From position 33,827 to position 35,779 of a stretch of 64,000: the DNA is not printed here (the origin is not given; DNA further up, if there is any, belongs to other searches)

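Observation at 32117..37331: Three tandem paralogs of a secreted CuAO-N-like domain fused to an orphan solute-binding domain, with no ABC permease or ATPase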

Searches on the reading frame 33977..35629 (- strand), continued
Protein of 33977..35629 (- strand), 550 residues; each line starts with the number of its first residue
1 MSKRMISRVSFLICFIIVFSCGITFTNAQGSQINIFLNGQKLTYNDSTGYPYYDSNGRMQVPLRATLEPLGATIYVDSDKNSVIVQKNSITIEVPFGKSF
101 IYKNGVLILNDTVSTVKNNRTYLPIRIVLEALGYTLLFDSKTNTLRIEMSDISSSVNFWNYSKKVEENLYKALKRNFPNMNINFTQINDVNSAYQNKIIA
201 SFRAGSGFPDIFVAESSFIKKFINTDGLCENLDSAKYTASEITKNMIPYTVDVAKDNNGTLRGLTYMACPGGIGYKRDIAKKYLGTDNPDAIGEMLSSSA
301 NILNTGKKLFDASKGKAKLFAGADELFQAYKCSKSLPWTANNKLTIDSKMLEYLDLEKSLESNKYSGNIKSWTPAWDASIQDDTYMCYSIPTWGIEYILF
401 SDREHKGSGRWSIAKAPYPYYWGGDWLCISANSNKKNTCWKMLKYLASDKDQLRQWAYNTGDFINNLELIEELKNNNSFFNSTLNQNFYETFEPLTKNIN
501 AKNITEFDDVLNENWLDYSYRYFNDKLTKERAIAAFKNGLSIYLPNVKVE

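Call 25: find_encoding_contigs(protein=P0027, flank=10000, max_places=2)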
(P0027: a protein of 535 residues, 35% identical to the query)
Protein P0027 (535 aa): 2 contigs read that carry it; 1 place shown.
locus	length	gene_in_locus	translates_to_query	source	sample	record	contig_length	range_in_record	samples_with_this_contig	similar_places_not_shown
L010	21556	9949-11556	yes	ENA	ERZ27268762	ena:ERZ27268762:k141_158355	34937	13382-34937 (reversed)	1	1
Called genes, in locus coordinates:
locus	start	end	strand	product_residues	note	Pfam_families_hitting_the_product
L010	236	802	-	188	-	PF00117:GATase, PF07722:Peptidase_C26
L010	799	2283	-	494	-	PF04715:, PF00425:Chorismate_bind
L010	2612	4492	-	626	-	PF00404:Dockerin_1, PF13287:Fn3_assoc, PF13290:CHB_HEX_C_1, PF08757:CotH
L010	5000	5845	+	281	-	-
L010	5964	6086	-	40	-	-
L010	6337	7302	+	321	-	PF01408:GFO_IDH_MocA, PF02894:GFO_IDH_MocA_C (weak), PF22725:GFO_IDH_MocA_C3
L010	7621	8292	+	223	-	PF09986:DUF2225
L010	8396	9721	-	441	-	-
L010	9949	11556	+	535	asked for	PF07833:Cu_amine_oxidN1, PF01547:SBP_bac_1, PF13416:SBP_bac_8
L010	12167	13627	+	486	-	PF00404:Dockerin_1, PF00657:Lipase_GDSL, PF13472:Lipase_GDSL_2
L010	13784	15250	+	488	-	-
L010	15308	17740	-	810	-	PF00759:Glyco_hydro_9, PF00942:CBM_3, PF00404:Dockerin_1 (weak)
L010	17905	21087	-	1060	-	PF00759:Glyco_hydro_9, PF00942:CBM_3, PF13620:CarboxypepD_reg (weak), PF00404:Dockerin_1 (weak)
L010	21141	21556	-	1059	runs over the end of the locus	PF00759:Glyco_hydro_9, PF00942:CBM_3, PF13620:CarboxypepD_reg (faint)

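Call 26: find_encoding_contigs(protein=P0014, flank=10000, max_places=2)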
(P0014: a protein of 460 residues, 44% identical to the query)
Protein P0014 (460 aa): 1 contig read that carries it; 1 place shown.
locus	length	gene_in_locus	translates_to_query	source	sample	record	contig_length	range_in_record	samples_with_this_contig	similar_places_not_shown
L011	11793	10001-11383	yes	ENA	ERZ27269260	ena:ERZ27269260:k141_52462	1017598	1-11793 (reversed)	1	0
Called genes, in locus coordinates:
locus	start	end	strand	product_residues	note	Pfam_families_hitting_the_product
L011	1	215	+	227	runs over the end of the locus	PF20730:YetF_N (weak), PF04239:DUF421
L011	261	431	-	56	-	-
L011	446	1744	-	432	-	PF25198:Spore_GerAC_N, PF05504:Spore_GerAC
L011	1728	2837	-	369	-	PF03845:Spore_permease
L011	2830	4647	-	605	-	PF03323:GerA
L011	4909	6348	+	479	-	PF08323:Glyco_transf_5, PF00534:Glycos_transf_1, PF13692:Glyco_trans_1_4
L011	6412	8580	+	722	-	PF00933:Glyco_hydro_3, PF01915:Glyco_hydro_3_C, PF14310:Fn3-like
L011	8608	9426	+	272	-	PF01063:Aminotran_4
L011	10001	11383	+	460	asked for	-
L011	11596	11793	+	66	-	?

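Call 31: find_encoding_contigs(protein=P0013, flank=10000, max_places=4)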
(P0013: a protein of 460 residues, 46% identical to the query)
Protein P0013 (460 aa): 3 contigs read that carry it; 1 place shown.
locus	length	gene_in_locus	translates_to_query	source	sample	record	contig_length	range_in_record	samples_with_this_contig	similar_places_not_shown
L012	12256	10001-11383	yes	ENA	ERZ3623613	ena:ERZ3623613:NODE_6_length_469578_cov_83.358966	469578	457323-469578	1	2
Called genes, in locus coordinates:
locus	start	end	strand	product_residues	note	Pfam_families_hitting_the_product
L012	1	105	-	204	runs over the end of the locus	PF00210:Ferritin (weak), PF02915:Rubrerythrin, PF21349:RUBY_RBDX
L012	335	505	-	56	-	-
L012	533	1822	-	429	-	PF25198:Spore_GerAC_N, PF05504:Spore_GerAC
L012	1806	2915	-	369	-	PF03845:Spore_permease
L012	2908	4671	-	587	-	PF03323:GerA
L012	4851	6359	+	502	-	PF08323:Glyco_transf_5, PF00534:Glycos_transf_1, PF13692:Glyco_trans_1_4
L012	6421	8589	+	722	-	PF00933:Glyco_hydro_3, PF01915:Glyco_hydro_3_C, PF14310:Fn3-like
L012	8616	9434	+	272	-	PF01063:Aminotran_4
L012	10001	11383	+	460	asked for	-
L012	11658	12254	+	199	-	?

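Call 55: predict_structure(alignment_id=A2)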
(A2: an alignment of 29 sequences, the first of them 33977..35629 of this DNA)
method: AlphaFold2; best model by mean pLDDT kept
length: 550 residues; sequences in the alignment: 29
mean_pLDDT: 83.4   pTM: 0.74
mean pLDDT of the five models: 83.4, 82.4, 81.9, 81.4, 80.3
residues with pLDDT >= 90: 308; 70-90: 128; 50-70: 72; < 50: 42
segments of 3 or more residues with pLDDT < 50: 1-8, 10-33, 44-49
pLDDT, mean of each block of 10 residues (from residue 1): 45 39 32 55 50 58 65 76 78 75 75 55 62 64 61 76 87 86 86 88 88 92 93 88 96 95 97 98 98 98 99 98 96 91 91 98 96 94 96 93 89 98 95 89 95 94 96 94 94 95 88 93 95 90 76
secondary structure, 60 per line:
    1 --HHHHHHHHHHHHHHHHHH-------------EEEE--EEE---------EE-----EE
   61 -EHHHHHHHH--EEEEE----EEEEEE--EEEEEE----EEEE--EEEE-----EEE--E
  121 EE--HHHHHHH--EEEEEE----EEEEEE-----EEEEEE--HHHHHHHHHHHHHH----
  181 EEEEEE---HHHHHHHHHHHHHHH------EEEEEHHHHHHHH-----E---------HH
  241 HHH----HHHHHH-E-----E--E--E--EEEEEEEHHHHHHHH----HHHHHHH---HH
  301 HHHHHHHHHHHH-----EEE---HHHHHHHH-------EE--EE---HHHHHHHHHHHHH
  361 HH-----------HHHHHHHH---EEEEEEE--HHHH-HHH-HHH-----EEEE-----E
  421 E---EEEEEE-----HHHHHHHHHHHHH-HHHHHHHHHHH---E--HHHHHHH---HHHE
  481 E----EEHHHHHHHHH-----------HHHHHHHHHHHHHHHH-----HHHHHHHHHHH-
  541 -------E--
elements in order: H3-20 E34-37 E40-42 H63-70 E73-77 E82-87 E90-95 E100-103 E106-109 E115-117 E120-122 H125-131 E134-139 E144-149 E155-160 H163-176 E181-186 H190-204 E211-215 H216-223 H239-243 H248-253 E270-276 H277-284 H289-295 H299-312 E318-320 H324-331 H348-362 H374-381 E385-391 H394-397 E411-414 E425-430 H436-448 H450-460 H467-473 H488-496 H508-523 H529-539

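Call 58: fold_search(model_id=the predicted structure, library=pdb)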
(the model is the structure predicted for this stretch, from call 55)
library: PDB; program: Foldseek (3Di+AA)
matches with E <= 10: 1405; with E <= 0.001: 781
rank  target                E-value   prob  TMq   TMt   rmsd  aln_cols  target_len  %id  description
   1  8bfy_A                8.0e-24  1.00  0.57  0.76   4.5       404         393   20  ABC transporter binding protein CebE from Streptomyces scabiei in complex with cellotriose (released 2023-02-01)
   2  5ixp                  3.7e-23  1.00  0.61  0.84   3.3       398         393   17  Crystal structure of Extracellular solute-binding protein family 1 (released 2016-03-30)
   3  3jzj_A                4.3e-20  1.00  0.55  0.75   4.8       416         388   16  Crystal structures of the GacH receptor of Streptomyces glaucescens GLA.O in the unliganded form and in complex with a (released 2010-02-16)
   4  6q5g_B                4.8e-20  1.00  0.60  0.78   3.6       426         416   17  The ABC transporter associated binding protein from B. animalis subsp. lactis Bl-04 without ligand. SeMet variant (released 2019-06-19)
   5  3k01                  6.5e-20  1.00  0.59  0.81   3.8       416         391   15  Crystal structures of the GacH receptor of Streptomyces glaucescens GLA.O in the unliganded form and in complex with aca (released 2010-02-16)
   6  6q5g_A                1.8e-19  1.00  0.62  0.80   3.4       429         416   16  The ABC transporter associated binding protein from B. animalis subsp. lactis Bl-04 without ligand. SeMet variant (released 2019-06-19)
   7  6h0h_A                3.0e-19  1.00  0.55  0.70   4.9       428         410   16  The ABC transporter associated binding protein from B. animalis subsp. lactis Bl-04 in complex with beta-1,6-galactobi (released 2019-06-19)
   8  7vfq_B                1.2e-18  1.00  0.57  0.76   4.2       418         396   16  Wild type GltA from Bifidobacterium infantis JCM 1222 complexed with lacto-N-tetraose (released 2022-09-14)
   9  5ci5_B                1.9e-18  1.00  0.53  0.71   5.1       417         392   16  Crystal Structure of an ABC transporter Solute Binding Protein from Thermotoga Lettingae TMO (Tlet_1705, TARGET EFI-51 (released 2015-07-22)
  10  7vfq_C                2.8e-18  1.00  0.57  0.76   4.2       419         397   16  Wild type GltA from Bifidobacterium infantis JCM 1222 complexed with lacto-N-tetraose (released 2022-09-14)
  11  3uor_A                3.8e-18  1.00  0.60  0.80   3.6       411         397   14  The structure of the sugar-binding protein MalE from the phytopathogen Xanthomonas citri (released 2011-12-14)
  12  5ysf_A                8.1e-18  1.00  0.54  0.73   4.5       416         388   15  Crystal structure of beta-1,2-glucooligosaccharide binding protein in complex with sophoropentaose (released 2018-05-02)
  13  5ysd_A                8.5e-18  1.00  0.53  0.72   4.8       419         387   15  Crystal structure of beta-1,2-glucooligosaccharide binding protein in complex with sophorotriose (released 2018-05-02)
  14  6hur_A                1.1e-17  1.00  0.57  0.71   4.5       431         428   17  2'-fucosyllactose and 3-fucosyllactose binding protein from Bifidobacterium longum infantis, bound with 2'-fucosyllact (released 2019-09-04)
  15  5ysd_B                1.6e-17  1.00  0.52  0.71   4.8       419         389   15  Crystal structure of beta-1,2-glucooligosaccharide binding protein in complex with sophorotriose (released 2018-05-02)
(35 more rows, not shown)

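Call 86: list_cluster_members(proteins=[P0002, P0006, P0025, P0021, P0012])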
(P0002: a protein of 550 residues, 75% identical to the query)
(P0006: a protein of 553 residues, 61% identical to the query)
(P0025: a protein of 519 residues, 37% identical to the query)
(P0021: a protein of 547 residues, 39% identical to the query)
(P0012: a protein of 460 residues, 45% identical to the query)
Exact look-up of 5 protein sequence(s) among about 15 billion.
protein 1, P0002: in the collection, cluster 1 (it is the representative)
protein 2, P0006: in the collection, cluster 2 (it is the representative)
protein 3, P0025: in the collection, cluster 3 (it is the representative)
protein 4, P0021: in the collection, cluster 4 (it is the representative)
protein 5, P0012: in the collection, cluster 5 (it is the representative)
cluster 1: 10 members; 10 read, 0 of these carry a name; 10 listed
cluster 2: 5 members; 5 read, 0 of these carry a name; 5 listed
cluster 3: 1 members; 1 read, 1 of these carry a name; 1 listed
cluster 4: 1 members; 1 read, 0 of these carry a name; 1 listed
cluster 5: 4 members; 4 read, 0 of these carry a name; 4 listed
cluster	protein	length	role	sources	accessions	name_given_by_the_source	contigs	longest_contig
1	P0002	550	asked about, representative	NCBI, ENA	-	-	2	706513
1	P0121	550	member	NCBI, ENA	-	-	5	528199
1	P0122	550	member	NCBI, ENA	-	-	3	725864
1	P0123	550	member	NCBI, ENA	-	-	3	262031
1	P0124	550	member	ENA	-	-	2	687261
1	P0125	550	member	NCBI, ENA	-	-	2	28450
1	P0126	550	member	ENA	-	-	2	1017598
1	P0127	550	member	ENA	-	-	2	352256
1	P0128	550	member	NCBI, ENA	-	-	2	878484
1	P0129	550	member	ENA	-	-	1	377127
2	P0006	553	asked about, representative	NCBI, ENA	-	-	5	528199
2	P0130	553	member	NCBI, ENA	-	-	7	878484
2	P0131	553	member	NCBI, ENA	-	-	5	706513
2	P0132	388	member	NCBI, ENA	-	-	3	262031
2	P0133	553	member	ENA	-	-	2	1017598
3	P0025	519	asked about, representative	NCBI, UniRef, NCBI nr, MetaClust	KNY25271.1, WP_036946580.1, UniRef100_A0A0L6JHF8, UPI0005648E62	extracellular solute-binding protein [Pseudobacteroides cellulosolvens] | Copper amine oxidase-like domain-containing protein n=1 Tax=Pseudobacteroides ... | status=active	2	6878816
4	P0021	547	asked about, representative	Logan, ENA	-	-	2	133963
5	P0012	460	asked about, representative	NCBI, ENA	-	-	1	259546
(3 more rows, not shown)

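Call 89: find_encoding_contigs(protein=P0054, flank=10000, max_places=2)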
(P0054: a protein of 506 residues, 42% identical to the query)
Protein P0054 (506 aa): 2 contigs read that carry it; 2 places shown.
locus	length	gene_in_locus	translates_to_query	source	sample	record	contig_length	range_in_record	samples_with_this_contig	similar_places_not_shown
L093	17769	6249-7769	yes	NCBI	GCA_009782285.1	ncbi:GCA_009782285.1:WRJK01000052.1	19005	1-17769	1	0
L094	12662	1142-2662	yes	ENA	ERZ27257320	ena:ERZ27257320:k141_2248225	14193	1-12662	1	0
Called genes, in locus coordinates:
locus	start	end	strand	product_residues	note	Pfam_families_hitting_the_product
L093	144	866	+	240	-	PF01171:ATP_bind_3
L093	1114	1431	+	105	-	PF22168:DIP2311-like_C (weak), PF01022:HTH_5 (faint), PF12802:MarR_2 (weak), PF13412:HTH_24, PF01978:TrmB (weak)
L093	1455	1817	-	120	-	-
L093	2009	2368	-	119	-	PF15970:HicB-like_2 (weak), PF15919:HicB_lk_antitox, PF05534:HicB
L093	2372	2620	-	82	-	-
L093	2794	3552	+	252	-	PF00005:ABC_tran, PF13304:AAA_21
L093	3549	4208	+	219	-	PF13346:ABC2_membrane_5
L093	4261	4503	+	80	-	-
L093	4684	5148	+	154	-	PF13458:Peripla_BP_6 (weak)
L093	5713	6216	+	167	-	PF00160:Pro_isomerase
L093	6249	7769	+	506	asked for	PF07833:Cu_amine_oxidN1, PF13458:Peripla_BP_6, PF01094:ANF_receptor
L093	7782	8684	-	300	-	PF12849:PBP_like_2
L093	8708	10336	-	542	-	PF14903:WG_beta_rep (faint)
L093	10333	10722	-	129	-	PF01850:PIN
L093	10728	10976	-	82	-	-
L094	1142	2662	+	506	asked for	PF07833:Cu_amine_oxidN1, PF13458:Peripla_BP_6, PF01094:ANF_receptor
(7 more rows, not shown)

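Call 90: find_encoding_contigs(protein=P0053, flank=10000, max_places=2)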
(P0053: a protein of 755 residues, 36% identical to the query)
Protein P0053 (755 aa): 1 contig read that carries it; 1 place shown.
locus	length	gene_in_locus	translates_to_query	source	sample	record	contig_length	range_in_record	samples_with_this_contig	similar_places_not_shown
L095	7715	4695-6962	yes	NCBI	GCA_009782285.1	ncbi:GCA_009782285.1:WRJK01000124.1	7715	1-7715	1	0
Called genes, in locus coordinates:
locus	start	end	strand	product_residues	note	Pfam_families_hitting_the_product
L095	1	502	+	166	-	PF18135:Type_ISP_C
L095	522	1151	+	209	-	-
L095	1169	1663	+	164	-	PF00731:AIRC, PF13685:Fe-ADH_2 (weak)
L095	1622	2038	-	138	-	-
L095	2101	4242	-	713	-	PF04389:Peptidase_M28, PF00404:Dockerin_1 (weak)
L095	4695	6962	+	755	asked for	PF13458:Peripla_BP_6, PF01094:ANF_receptor, PF07833:Cu_amine_oxidN1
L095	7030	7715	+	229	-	PF25384:Alsin_RLD (faint), PF25390:WD40_RLD, PF13540:RCC1_2 (weak), PF00415:RCC1, PF13540:RCC1_2 (weak), PF00415:RCC1, PF13540:RCC1_2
